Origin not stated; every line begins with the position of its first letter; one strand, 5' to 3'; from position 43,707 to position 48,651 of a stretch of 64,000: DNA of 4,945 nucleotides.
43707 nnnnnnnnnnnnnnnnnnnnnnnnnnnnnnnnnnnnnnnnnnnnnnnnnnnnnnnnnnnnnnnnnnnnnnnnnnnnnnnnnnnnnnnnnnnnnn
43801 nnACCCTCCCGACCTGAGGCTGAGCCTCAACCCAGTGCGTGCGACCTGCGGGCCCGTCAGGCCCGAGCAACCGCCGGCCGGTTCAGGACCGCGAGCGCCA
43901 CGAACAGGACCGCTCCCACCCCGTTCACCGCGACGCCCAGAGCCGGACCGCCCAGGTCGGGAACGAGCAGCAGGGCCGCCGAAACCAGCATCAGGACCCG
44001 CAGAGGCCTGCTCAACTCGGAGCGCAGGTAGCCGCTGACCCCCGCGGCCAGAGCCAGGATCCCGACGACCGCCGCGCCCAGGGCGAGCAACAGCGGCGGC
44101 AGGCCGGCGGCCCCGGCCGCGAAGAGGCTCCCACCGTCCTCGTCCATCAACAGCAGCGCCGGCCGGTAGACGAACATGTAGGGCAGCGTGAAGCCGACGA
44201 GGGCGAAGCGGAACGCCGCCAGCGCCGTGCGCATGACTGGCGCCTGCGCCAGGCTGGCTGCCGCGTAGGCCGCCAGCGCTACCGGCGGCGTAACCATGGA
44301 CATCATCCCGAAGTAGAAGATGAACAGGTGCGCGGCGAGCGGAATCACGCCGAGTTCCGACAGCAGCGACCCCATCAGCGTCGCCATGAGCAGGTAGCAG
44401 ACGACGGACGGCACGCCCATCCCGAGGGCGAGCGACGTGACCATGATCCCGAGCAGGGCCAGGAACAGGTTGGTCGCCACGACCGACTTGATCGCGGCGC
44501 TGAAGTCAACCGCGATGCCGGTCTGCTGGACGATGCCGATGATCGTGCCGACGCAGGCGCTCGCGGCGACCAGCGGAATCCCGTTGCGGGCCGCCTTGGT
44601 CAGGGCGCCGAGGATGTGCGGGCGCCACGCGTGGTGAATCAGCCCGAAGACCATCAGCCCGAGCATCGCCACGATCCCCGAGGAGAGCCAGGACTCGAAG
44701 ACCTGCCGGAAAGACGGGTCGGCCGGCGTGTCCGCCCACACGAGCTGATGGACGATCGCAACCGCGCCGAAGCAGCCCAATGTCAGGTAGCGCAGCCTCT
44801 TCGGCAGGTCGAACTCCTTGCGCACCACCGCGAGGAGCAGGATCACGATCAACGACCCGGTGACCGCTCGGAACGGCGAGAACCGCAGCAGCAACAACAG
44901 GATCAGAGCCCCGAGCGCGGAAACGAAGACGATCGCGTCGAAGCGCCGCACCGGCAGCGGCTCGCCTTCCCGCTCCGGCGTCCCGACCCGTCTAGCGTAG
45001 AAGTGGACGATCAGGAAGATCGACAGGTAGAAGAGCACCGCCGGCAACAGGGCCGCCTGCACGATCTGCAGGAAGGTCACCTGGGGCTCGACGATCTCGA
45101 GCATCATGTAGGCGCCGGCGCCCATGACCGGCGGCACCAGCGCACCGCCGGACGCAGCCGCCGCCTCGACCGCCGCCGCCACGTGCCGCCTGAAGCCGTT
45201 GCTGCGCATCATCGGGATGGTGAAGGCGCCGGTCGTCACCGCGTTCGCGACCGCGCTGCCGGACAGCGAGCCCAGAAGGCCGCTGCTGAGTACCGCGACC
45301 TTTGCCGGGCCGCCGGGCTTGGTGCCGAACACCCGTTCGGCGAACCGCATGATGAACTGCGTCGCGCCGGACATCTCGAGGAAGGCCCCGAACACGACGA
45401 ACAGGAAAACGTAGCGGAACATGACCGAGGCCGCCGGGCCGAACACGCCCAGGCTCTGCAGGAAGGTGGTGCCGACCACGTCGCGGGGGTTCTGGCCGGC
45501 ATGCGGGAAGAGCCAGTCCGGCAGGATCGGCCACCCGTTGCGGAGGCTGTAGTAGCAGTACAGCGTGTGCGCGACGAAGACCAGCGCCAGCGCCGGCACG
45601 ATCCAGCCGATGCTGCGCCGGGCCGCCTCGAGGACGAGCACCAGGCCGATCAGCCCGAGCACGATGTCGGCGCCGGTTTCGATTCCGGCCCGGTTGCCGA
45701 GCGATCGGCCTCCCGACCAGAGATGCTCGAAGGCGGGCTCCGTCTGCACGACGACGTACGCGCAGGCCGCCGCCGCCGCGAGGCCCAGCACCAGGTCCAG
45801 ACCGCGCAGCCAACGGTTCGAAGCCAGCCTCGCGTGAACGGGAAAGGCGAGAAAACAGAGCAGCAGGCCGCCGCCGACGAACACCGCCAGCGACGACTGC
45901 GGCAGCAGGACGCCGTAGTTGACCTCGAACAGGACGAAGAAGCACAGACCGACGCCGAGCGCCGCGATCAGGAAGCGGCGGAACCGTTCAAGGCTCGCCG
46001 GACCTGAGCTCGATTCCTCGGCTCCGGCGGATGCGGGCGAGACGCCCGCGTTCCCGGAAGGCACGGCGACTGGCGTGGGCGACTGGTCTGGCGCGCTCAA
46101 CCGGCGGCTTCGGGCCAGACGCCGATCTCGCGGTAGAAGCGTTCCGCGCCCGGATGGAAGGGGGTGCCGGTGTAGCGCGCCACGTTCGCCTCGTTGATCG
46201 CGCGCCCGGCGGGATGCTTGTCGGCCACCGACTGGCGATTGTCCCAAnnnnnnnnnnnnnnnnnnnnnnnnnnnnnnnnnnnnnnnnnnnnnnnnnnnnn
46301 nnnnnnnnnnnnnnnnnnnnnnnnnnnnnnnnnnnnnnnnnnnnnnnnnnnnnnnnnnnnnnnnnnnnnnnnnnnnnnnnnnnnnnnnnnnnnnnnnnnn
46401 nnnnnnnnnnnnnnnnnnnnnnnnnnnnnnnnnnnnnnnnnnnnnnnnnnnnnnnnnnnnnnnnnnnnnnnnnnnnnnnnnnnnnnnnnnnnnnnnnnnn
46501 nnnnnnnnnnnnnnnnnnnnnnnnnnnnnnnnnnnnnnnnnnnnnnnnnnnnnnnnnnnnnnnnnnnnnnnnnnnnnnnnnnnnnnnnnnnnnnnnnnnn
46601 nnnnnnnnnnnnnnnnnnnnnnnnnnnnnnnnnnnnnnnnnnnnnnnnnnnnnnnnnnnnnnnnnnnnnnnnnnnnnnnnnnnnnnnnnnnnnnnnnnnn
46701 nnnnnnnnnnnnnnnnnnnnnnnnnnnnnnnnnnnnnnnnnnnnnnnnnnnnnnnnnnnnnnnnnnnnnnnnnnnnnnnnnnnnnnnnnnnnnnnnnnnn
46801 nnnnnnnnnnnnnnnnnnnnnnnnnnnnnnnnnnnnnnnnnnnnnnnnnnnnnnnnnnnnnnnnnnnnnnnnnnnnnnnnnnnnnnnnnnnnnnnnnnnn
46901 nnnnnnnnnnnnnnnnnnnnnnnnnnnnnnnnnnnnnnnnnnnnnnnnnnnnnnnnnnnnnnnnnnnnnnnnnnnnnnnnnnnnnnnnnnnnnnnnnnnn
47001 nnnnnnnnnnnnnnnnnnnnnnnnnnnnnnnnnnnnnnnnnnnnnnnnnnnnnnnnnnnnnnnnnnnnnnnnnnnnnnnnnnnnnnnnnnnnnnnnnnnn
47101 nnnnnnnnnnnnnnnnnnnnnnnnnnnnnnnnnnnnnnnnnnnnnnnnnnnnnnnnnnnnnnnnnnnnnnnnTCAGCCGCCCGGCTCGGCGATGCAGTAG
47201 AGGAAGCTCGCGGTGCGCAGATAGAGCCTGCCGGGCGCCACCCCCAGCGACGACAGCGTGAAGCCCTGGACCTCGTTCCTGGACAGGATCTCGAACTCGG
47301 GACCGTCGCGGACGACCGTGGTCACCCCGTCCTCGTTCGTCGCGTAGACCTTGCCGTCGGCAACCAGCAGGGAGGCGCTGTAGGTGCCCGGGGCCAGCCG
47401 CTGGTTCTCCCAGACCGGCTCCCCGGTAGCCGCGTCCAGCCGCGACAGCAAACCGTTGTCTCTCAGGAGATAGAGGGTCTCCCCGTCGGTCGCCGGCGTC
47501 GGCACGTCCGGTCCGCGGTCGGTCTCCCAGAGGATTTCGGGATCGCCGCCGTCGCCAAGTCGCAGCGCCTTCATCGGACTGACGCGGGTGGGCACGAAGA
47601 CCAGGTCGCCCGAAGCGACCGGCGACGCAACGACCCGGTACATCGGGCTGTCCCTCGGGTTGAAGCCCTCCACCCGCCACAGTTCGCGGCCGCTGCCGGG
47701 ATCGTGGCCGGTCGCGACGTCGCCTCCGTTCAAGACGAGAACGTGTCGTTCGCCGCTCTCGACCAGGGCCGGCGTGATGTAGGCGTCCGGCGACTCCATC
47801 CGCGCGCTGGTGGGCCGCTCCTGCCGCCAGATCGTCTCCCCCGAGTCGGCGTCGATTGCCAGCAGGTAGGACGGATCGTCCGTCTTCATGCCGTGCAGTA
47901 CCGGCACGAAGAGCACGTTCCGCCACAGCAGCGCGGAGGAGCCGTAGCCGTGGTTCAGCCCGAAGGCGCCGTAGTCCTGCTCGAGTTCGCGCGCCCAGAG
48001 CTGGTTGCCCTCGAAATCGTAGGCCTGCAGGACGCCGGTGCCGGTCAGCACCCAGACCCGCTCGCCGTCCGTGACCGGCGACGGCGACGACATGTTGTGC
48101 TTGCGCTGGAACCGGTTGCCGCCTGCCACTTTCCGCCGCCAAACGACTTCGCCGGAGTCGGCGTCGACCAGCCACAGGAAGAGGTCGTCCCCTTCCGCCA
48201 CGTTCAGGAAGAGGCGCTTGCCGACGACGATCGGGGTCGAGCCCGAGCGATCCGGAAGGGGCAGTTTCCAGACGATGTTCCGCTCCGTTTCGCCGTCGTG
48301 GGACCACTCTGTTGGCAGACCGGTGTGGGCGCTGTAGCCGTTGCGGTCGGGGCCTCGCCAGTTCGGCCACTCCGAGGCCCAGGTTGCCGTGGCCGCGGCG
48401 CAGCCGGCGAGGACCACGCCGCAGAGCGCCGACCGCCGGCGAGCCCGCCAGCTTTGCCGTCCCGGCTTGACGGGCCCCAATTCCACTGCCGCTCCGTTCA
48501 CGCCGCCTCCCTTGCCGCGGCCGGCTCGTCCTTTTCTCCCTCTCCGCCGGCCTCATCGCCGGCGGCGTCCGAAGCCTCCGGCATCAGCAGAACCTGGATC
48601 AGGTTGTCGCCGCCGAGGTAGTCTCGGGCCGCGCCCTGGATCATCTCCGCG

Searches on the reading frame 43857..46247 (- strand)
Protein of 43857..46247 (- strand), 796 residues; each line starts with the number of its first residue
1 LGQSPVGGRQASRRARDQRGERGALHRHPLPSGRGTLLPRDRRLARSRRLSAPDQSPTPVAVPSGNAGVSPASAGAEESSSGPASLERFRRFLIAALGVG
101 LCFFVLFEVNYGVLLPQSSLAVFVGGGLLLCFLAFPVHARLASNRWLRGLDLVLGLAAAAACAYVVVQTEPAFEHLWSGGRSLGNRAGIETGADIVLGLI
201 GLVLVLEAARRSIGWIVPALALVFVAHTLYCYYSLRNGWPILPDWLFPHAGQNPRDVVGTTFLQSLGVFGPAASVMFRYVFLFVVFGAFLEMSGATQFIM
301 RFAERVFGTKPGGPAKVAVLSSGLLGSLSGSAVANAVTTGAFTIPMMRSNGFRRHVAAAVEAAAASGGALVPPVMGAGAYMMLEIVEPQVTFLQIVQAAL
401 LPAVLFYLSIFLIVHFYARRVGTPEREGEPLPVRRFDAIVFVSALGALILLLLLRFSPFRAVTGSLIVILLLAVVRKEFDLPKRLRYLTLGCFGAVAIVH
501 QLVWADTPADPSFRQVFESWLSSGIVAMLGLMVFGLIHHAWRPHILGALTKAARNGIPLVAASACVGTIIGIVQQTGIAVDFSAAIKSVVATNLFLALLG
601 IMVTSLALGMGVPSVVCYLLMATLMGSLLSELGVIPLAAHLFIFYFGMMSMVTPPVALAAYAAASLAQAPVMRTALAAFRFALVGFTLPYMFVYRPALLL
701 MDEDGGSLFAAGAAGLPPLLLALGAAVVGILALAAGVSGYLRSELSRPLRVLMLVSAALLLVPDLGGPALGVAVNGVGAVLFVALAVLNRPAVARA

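Call 38: search_protein_families(library=pfam, proteins=[window:43857-46247:-], max_evalue=0.001)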
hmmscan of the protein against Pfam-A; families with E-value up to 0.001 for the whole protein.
window:43857-46247:- (796 aa): 1 family
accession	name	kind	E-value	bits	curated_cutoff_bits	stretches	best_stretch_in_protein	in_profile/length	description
PF06808.19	DctM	-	1.5e-65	222.1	23.8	2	201-483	2-260/413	Tripartite ATP-independent periplasmic transporter, DctM component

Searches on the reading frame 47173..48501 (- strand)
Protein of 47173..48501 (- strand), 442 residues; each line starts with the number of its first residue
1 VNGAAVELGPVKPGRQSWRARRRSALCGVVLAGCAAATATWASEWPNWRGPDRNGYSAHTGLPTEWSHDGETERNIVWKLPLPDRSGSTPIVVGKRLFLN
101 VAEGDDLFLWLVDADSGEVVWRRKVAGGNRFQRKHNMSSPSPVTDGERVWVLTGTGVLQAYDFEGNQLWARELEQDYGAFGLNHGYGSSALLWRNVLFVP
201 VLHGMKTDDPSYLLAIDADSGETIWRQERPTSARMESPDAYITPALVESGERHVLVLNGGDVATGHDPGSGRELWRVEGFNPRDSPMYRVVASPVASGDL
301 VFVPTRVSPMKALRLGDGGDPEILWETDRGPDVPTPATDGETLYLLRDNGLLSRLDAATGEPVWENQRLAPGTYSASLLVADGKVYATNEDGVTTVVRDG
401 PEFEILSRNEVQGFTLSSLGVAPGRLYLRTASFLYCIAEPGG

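Call 38: search_protein_families(library=pfam, proteins=[window:47173-48501:-], max_evalue=0.001)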
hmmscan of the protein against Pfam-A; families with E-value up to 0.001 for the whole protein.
window:47173-48501:- (442 aa): 3 families
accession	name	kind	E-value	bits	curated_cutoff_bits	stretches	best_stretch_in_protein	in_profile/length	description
PF13360.13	PQQ_2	-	1.7e-23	83.9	27.6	3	156-318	3-138/233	Outer membrane protein assembly factor BamB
PF01011.28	PQQ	-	4.3e-06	26.1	26.7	0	335-371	52-88/595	Glucose/ethanol/alcohol dehydrogenase, beta-propeller domain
PF13570.13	Beta-prop_ACSF4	-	0.00018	21.5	133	0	74-172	123-211/329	Beta-alanine-activating enzyme, beta-propeller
